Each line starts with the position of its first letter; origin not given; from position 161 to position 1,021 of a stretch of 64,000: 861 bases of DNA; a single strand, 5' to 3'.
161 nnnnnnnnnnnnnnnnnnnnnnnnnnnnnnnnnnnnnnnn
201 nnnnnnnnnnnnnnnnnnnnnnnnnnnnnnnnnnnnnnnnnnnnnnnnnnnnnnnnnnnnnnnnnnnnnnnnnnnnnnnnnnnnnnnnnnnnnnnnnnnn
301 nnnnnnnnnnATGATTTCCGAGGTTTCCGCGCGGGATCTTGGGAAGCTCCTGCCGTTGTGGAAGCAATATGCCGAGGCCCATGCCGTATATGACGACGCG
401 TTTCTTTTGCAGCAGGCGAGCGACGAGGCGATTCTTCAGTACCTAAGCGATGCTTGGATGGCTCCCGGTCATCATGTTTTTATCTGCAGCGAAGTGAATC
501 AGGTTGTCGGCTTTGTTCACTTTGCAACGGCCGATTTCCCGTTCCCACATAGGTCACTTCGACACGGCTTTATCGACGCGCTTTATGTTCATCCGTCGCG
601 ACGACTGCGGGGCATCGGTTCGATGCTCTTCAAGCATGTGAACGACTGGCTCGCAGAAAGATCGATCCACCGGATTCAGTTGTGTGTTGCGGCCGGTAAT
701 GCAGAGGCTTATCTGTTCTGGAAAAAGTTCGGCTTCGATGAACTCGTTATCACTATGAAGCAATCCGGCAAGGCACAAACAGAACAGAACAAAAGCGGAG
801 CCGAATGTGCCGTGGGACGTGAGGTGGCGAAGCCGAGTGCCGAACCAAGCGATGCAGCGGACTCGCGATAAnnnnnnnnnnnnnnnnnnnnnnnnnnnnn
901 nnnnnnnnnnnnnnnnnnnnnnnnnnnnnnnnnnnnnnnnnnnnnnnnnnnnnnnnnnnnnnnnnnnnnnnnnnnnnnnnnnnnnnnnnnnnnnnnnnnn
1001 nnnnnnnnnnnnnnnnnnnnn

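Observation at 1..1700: attC-like structured sites after three consecutive small ORFs suggest the tail of an integron cassette array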

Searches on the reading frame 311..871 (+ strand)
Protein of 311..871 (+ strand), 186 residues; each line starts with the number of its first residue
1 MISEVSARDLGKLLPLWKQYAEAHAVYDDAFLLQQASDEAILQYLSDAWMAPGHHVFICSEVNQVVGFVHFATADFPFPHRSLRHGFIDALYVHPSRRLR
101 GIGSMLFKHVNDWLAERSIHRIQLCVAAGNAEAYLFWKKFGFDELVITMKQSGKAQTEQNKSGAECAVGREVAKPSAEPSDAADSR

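Call 7: search_protein_families(library=pfam, proteins=[window:311-871:+], max_evalue=0.01)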
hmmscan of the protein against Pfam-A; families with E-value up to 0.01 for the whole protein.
window:311-871:+ (186 aa): 6 families
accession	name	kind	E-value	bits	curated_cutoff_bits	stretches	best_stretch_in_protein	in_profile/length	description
PF00583.31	Acetyltransf_1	-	7.4e-18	65.4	20.7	1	43-142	21-116/116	Acetyltransferase (GNAT) family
PF13508.13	Acetyltransf_7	-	5.1e-12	46.4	27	1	53-143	2-83/84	Acetyltransferase (GNAT) domain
PF13673.13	Acetyltransf_10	-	7.8e-09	36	23.6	1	29-153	11-118/128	Acetyltransferase (GNAT) domain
PF13420.13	Acetyltransf_4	-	3.1e-07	31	24.3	1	6-148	5-140/155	Acetyltransferase (GNAT) domain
PF08445.16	FR47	-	8.3e-07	29.4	22.1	1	84-145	20-80/86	FR47-like protein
PF13527.13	Acetyltransf_9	-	0.0035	17.8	25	1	22-142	12-124/127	Acetyltransferase (GNAT) domain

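Call 10: find_encoding_contigs(protein=window:311-871:+, flank=10000, max_places=6)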
Protein window:311-871:+ (186 aa): 21 contigs read that carry it; 6 places shown.
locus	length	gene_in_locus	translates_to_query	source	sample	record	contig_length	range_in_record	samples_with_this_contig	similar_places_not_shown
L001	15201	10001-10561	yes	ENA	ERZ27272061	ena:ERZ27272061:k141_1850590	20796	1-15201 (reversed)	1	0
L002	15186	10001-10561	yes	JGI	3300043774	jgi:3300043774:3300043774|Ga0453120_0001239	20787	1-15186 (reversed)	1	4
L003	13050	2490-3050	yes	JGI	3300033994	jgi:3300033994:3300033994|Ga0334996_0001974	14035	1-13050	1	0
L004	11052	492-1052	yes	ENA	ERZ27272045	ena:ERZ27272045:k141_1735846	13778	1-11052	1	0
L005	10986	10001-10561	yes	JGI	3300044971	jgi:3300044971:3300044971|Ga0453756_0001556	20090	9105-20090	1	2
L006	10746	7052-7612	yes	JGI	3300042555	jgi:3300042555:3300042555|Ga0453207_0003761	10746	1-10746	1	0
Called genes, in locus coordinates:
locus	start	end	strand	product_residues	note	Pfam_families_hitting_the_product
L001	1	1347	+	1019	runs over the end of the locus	PF07635:PSCyt1, PF07583:PSCyt2, PF07587:PSD1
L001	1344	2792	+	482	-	PF07394:DUF1501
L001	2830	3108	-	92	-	-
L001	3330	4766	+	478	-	-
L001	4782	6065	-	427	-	PF00109:ketoacyl-synt, PF02801:Ketoacyl-synt_C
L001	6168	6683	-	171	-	PF00565:SNase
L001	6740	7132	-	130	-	-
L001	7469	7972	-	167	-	-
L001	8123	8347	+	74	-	-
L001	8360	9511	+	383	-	PF13102:Phage_int_SAM_5 (weak), PF00589:Phage_integrase (weak)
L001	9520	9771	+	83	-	-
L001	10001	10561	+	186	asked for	PF13420:Acetyltransf_4 (weak), PF00583:Acetyltransf_1, PF13673:Acetyltransf_10, PF13508:Acetyltransf_7, PF08445:FR47 (weak)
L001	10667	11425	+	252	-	-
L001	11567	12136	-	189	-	-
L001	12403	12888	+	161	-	-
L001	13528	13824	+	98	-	-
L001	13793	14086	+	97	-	-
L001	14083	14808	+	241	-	-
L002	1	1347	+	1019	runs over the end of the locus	PF07635:PSCyt1, PF07583:PSCyt2, PF07587:PSD1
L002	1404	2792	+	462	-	PF07394:DUF1501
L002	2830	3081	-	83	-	-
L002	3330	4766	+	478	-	-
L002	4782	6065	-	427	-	PF00109:ketoacyl-synt, PF02801:Ketoacyl-synt_C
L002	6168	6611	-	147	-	PF00565:SNase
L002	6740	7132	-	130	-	-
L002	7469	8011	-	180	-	-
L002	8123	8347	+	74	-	-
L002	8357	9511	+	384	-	PF13102:Phage_int_SAM_5 (weak), PF00589:Phage_integrase (weak)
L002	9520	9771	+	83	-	-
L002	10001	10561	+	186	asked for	PF13420:Acetyltransf_4 (weak), PF00583:Acetyltransf_1, PF13673:Acetyltransf_10, PF13508:Acetyltransf_7, PF08445:FR47 (weak)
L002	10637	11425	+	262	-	-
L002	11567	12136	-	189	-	-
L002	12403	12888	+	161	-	-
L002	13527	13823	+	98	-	-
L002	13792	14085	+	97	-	-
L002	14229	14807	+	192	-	-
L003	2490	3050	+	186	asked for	PF13420:Acetyltransf_4 (weak), PF00583:Acetyltransf_1, PF13673:Acetyltransf_10, PF13508:Acetyltransf_7, PF08445:FR47 (weak)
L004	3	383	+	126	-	?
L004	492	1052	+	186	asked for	PF13420:Acetyltransf_4 (weak), PF00583:Acetyltransf_1, PF13673:Acetyltransf_10, PF13508:Acetyltransf_7, PF08445:FR47 (weak)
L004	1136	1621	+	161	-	-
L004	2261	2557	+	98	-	-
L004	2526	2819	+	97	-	-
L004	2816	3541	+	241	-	-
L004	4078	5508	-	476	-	PF07394:DUF1501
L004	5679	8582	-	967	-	PF07635:PSCyt1, PF07583:PSCyt2, PF07587:PSD1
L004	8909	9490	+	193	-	PF01965:DJ-1_PfpI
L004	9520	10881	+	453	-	PF00930:DPPIV_N (faint), PF26550:Tricorn_2nd (faint), PF07676:PD40 (faint), PF12566:DUF3748, PF26549:Tricorn_N (weak)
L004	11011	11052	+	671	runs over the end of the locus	PF07973:tRNA_SAD, PF00587:tRNA-synt_2b, PF03129:HGTP_anticodon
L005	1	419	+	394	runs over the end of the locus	PF00512:HisKA, PF02518:HATPase_c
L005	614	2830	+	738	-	PF13249:SQHop_cyclase_N, PF13243:SQHop_cyclase_C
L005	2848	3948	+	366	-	PF04055:Radical_SAM, PF11946:DUF3463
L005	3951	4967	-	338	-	PF00480:ROK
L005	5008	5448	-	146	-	PF02657:SufE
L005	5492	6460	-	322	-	PF00581:Rhodanese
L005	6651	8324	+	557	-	PF02463:SMC_N (faint), PF13476:AAA_23 (faint), PF00005:ABC_tran, PF01926:MMR_HSR1 (faint), PF13304:AAA_21 (faint), PF13555:AAA_29 (faint), PF12848:ABC_tran_Xtn, PF00005:ABC_tran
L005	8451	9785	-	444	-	PF13495:Phage_int_SAM_4, PF00589:Phage_integrase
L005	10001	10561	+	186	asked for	PF13420:Acetyltransf_4 (weak), PF00583:Acetyltransf_1, PF13673:Acetyltransf_10, PF13508:Acetyltransf_7, PF08445:FR47 (weak)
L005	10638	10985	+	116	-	?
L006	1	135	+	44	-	?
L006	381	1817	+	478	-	-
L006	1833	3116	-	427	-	PF00109:ketoacyl-synt, PF02801:Ketoacyl-synt_C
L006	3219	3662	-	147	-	PF00565:SNase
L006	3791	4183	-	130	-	-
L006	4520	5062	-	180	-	-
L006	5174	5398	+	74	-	-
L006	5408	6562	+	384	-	PF13102:Phage_int_SAM_5 (weak), PF00589:Phage_integrase (weak)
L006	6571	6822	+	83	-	-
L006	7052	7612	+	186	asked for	PF13420:Acetyltransf_4 (weak), PF00583:Acetyltransf_1, PF13673:Acetyltransf_10, PF13508:Acetyltransf_7, PF08445:FR47 (weak)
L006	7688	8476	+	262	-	-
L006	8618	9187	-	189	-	-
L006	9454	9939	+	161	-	-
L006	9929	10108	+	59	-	-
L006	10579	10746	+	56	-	?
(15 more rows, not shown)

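Call 14: search_protein_families(library=ncbifam, proteins=[L001:8360-9511:+, L005:8451-9785:-], max_evalue=0.001)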
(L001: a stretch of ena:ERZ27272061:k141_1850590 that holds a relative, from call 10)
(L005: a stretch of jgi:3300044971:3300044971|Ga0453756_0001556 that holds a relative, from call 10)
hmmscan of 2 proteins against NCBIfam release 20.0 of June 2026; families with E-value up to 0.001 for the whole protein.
L001:8360-9511:+ (383 aa): 1 family
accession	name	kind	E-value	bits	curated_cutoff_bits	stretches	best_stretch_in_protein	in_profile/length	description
NF040815.2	recomb_XerA_Arch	equivalog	1.6e-05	24.6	220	1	102-249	15-150/263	site-specific tyrosine recombinase/integron integrase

L005:8451-9785:- (444 aa): 11 families
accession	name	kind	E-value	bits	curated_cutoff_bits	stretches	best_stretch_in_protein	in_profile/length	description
TIGR02249.1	integrase_gron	subfamily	3.4e-117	391.3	265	1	130-443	1-315/315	integron integrase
NF011946.0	PRK15417.1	equivalog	5.7e-86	288.7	435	1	130-443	16-330/337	integron integrase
NF001399.0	PRK00283.1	subfamily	1.5e-39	136.1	279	1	157-430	39-285/300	tyrosine recombinase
NF040815.2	recomb_XerA_Arch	equivalog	5.6e-38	131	220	2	361-429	187-255/263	site-specific tyrosine recombinase/integron integrase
TIGR02225.1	recomb_XerD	equivalog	1e-37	130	329.6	2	362-431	208-277/290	site-specific tyrosine recombinase XerD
TIGR02224.1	recomb_XerC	equivalog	1.1e-37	130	335.15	2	363-429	212-278/295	tyrosine recombinase XerC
NF002331.0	PRK01287.1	subfamily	6.3e-24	84.6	371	2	371-428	254-312/365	site-specific tyrosine recombinase XerC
NF003462.0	PRK05084.1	equivalog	2e-13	49.8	267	1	385-431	301-347/360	tyrosine recombinase XerS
NF007371.0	PRK09871.1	subfamily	3e-08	33.4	222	1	376-425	122-171/198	tyrosine-type DNA invertase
NF007370.0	PRK09870.1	subfamily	6.7e-07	29.1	221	1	367-425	118-176/200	tyrosine-type DNA invertase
NF040693.1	recomb_GmtY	equivalog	8.7e-06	25.2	340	0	368-427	368-431/441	gamma-mobile-trio recombinase GmtY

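Call 46: search_protein_families(library=pfam, proteins=[L004:3-383:+, L001:9520-9771:+, L001:8123-8347:+, L001:10667-11425:+, L001:11567-12136:-], max_evalue=0.01)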
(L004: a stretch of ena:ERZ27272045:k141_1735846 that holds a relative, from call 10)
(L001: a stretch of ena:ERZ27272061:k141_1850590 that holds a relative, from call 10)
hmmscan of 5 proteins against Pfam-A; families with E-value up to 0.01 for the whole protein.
L004:3-383:+ (126 aa): 1 family
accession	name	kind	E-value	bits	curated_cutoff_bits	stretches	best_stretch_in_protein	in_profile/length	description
PF14248.12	DUF4345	-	1.7e-08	34.9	26.5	1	20-123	9-117/119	Domain of unknown function (DUF4345)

L001:9520-9771:+ (83 aa): 0 families

L001:8123-8347:+ (74 aa): 1 family
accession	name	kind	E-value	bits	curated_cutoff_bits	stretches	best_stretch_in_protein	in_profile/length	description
PF12728.13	HTH_17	-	0.0033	18.1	27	1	20-61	9-48/51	Helix-turn-helix domain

L001:10667-11425:+ (252 aa): 0 families

L001:11567-12136:- (189 aa): 0 families

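Call 59: search_protein_families(library=ncbifam, proteins=[window:311-871:+, L001:9520-9771:+, L001:7469-7972:-], max_evalue=0.01)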
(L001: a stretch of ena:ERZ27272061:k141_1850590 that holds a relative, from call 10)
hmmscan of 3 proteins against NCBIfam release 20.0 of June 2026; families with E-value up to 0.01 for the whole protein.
window:311-871:+ (186 aa): 26 families (the best 25 are shown)
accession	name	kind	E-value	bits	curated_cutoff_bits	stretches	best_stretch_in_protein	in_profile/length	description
NF002959.0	PRK03624.1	equivalog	3.8e-10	39.7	124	1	86-144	73-131/147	GNAT family acetyltransferase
TIGR01575.1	rimI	equivalog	1.6e-09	38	86.4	1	55-146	33-116/132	ribosomal protein S18-alanine N-acetyltransferase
NF043067.1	AAC_6p_group_E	equivalog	3.6e-09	36.6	140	1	32-145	16-130/140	aminoglycoside 6'-N-acetyltransferase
NF040503.1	resist_ArsN1a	equivalog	7.3e-07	29.1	170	1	39-151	35-142/159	arsinothricin resistance N-acetyltransferase ArsN1 family A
NF007853.0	PRK10562.1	equivalog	3e-06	27.5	125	1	1-151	1-129/146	N-acetyltransferase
NF033374.6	AAC_6p_Id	exception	6.7e-06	26.2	320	1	59-144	49-135/149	aminoglycoside N-acetyltransferase AAC(6')-Id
TIGR03585.1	PseH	equivalog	1.9e-05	24.8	93.1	1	42-148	39-139/156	UDP-4-amino-4,6-dideoxy-N-acetyl-beta-L-altrosamine N-acetyltransferase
NF000225.3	AAC_6p_Strep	exception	2.1e-05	24.5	250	1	61-153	47-135/156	aminoglycoside 6'-N-acetyltransferase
NF007807.0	PRK10514.1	equivalog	2.6e-05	24.2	134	1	72-145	57-125/147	acetyltransferase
NF000482.1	AAC_3_XI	exception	2.8e-05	23.9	300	1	77-144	67-134/148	aminoglycoside N-acetyltransferase AAC(3)-XI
NF007025.1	PRK09491.1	equivalog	8.4e-05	22.5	173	1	91-149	68-126/145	ribosomal protein S18-alanine N-acetyltransferase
NF000487.1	stat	exception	0.00013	21.5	420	1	88-143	107-162/189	streptothricin N-acetyltransferase STAT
TIGR03103.1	trio_acet_GNAT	equivalog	0.00017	20.3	569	1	87-150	157-221/547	N-acetylglutaminylglutamine synthetase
NF040504.1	resist_ArsN1b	equivalog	0.00019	21.3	210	1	81-154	72-144/159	arsinothricin resistance N-acetyltransferase ArsN1 family B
NF007527.0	PRK10140.1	equivalog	0.00025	21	236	1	24-143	24-137/162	N-acetyltransferase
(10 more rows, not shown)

L001:9520-9771:+ (83 aa): 0 families

L001:7469-7972:- (167 aa): 0 families

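Call 60: search_protein_families(library=phrogs, proteins=[L001:9520-9771:+, L001:7469-7972:-, L001:8360-9511:+, L001:8123-8347:+], max_evalue=0.001)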
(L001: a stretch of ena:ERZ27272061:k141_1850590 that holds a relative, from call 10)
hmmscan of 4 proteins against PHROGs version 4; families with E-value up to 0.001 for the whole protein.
L001:9520-9771:+ (83 aa): 1 family
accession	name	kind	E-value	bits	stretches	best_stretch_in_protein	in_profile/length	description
phrog_2945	-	unknown function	0.00075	20.3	0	67-82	28-43/68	-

L001:7469-7972:- (167 aa): 0 families

L001:8360-9511:+ (383 aa): 2 families
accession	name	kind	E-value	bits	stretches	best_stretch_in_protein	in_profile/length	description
phrog_1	-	integration and excision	7.5e-24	85.9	1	109-364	192-445/611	integrase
phrog_216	-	integration and excision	4.5e-09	36.8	1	152-310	16-178/301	integrase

L001:8123-8347:+ (74 aa): 2 families
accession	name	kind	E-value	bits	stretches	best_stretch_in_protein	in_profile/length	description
phrog_9834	-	integration and excision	1e-05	26.7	1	4-60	19-74/86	excisionase and transcriptional regulator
phrog_2790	-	integration and excision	0.00035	21.5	1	3-68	19-84/100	excisionase and transcriptional regulator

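Call 62: search_protein_families(library=padloc, proteins=[window:311-871:+], max_evalue=0.01)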
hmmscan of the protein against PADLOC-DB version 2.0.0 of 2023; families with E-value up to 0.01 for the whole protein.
window:311-871:+ (186 aa): 0 families

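Call 66: find_encoding_contigs(protein=window:311-871:+, flank=10000, max_places=10)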
Protein window:311-871:+ (186 aa): 21 contigs read that carry it; 10 places shown.
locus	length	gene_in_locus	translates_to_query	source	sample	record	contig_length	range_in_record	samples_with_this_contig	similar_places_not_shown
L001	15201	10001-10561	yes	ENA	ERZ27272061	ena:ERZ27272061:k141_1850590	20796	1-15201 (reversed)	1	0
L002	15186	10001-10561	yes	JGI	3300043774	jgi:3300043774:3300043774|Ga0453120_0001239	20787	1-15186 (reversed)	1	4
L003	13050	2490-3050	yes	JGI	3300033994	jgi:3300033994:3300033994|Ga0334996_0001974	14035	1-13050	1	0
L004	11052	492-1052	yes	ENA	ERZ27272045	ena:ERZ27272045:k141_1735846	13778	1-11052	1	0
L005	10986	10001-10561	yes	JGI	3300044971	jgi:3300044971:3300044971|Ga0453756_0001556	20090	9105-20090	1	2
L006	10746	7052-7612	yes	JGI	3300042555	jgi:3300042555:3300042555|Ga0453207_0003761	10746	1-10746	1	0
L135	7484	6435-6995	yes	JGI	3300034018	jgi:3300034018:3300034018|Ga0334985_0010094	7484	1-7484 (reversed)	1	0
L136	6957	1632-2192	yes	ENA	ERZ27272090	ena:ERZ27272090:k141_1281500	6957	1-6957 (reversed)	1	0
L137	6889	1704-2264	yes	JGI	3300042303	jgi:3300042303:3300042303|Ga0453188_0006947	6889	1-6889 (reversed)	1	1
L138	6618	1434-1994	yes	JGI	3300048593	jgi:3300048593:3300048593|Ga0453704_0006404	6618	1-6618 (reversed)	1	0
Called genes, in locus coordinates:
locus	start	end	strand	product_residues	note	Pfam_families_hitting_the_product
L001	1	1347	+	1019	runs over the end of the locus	PF07635:PSCyt1, PF07583:PSCyt2, PF07587:PSD1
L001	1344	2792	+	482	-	PF07394:DUF1501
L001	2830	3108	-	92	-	-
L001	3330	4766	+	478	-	-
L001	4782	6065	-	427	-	PF00109:ketoacyl-synt, PF02801:Ketoacyl-synt_C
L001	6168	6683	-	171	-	PF00565:SNase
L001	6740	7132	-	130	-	-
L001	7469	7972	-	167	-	-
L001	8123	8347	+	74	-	-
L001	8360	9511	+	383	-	PF13102:Phage_int_SAM_5 (weak), PF00589:Phage_integrase (weak)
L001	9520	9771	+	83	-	-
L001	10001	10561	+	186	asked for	PF13420:Acetyltransf_4 (weak), PF00583:Acetyltransf_1, PF13673:Acetyltransf_10, PF13508:Acetyltransf_7, PF08445:FR47 (weak)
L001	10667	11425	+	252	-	-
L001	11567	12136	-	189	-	-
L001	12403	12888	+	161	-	-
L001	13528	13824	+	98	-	-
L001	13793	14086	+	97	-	-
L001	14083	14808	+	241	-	-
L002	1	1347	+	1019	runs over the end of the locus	PF07635:PSCyt1, PF07583:PSCyt2, PF07587:PSD1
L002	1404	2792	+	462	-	PF07394:DUF1501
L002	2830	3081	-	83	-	-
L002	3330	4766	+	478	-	-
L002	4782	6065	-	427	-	PF00109:ketoacyl-synt, PF02801:Ketoacyl-synt_C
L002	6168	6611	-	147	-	PF00565:SNase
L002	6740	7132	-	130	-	-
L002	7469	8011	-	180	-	-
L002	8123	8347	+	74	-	-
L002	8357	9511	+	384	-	PF13102:Phage_int_SAM_5 (weak), PF00589:Phage_integrase (weak)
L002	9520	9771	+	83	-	-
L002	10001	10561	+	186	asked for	PF13420:Acetyltransf_4 (weak), PF00583:Acetyltransf_1, PF13673:Acetyltransf_10, PF13508:Acetyltransf_7, PF08445:FR47 (weak)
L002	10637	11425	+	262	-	-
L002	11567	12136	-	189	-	-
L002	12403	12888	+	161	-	-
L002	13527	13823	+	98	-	-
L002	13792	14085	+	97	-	-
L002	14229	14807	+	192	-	-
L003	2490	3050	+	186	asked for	PF13420:Acetyltransf_4 (weak), PF00583:Acetyltransf_1, PF13673:Acetyltransf_10, PF13508:Acetyltransf_7, PF08445:FR47 (weak)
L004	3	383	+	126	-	?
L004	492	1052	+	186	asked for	PF13420:Acetyltransf_4 (weak), PF00583:Acetyltransf_1, PF13673:Acetyltransf_10, PF13508:Acetyltransf_7, PF08445:FR47 (weak)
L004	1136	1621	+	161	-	-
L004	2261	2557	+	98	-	-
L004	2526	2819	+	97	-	-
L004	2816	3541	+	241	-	-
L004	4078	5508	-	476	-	PF07394:DUF1501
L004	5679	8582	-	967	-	PF07635:PSCyt1, PF07583:PSCyt2, PF07587:PSD1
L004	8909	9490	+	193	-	PF01965:DJ-1_PfpI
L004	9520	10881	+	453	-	PF00930:DPPIV_N (faint), PF26550:Tricorn_2nd (faint), PF07676:PD40 (faint), PF12566:DUF3748, PF26549:Tricorn_N (weak)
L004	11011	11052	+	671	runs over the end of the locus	PF07973:tRNA_SAD, PF00587:tRNA-synt_2b, PF03129:HGTP_anticodon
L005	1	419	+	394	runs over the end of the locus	PF00512:HisKA, PF02518:HATPase_c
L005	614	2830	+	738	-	PF13249:SQHop_cyclase_N, PF13243:SQHop_cyclase_C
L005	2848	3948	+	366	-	PF04055:Radical_SAM, PF11946:DUF3463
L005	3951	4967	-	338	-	PF00480:ROK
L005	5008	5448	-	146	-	PF02657:SufE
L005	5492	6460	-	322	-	PF00581:Rhodanese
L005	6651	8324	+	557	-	PF02463:SMC_N (faint), PF13476:AAA_23 (faint), PF00005:ABC_tran, PF01926:MMR_HSR1 (faint), PF13304:AAA_21 (faint), PF13555:AAA_29 (faint), PF12848:ABC_tran_Xtn, PF00005:ABC_tran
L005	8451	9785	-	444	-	PF13495:Phage_int_SAM_4, PF00589:Phage_integrase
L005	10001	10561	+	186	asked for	PF13420:Acetyltransf_4 (weak), PF00583:Acetyltransf_1, PF13673:Acetyltransf_10, PF13508:Acetyltransf_7, PF08445:FR47 (weak)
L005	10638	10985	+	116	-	?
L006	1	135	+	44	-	?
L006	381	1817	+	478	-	-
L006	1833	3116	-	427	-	PF00109:ketoacyl-synt, PF02801:Ketoacyl-synt_C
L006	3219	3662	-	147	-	PF00565:SNase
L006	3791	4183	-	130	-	-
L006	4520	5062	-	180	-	-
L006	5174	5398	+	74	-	-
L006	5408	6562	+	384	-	PF13102:Phage_int_SAM_5 (weak), PF00589:Phage_integrase (weak)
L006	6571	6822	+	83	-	-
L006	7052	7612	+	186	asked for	PF13420:Acetyltransf_4 (weak), PF00583:Acetyltransf_1, PF13673:Acetyltransf_10, PF13508:Acetyltransf_7, PF08445:FR47 (weak)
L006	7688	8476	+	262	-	-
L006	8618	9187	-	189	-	-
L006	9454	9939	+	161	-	-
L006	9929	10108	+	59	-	-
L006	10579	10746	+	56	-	?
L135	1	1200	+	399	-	?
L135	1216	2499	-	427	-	PF00109:ketoacyl-synt, PF02801:Ketoacyl-synt_C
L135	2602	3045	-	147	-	PF00565:SNase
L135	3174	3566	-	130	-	-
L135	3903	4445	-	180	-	-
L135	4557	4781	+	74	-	-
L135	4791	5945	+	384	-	PF13102:Phage_int_SAM_5 (weak), PF00589:Phage_integrase (weak)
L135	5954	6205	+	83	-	-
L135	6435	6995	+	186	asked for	PF13420:Acetyltransf_4 (weak), PF00583:Acetyltransf_1, PF13673:Acetyltransf_10, PF13508:Acetyltransf_7, PF08445:FR47 (weak)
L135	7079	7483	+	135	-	?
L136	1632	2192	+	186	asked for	PF13420:Acetyltransf_4 (weak), PF00583:Acetyltransf_1, PF13673:Acetyltransf_10, PF13508:Acetyltransf_7, PF08445:FR47 (weak)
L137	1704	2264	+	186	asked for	PF13420:Acetyltransf_4 (weak), PF00583:Acetyltransf_1, PF13673:Acetyltransf_10, PF13508:Acetyltransf_7, PF08445:FR47 (weak)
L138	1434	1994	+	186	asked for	PF13420:Acetyltransf_4 (weak), PF00583:Acetyltransf_1, PF13673:Acetyltransf_10, PF13508:Acetyltransf_7, PF08445:FR47 (weak)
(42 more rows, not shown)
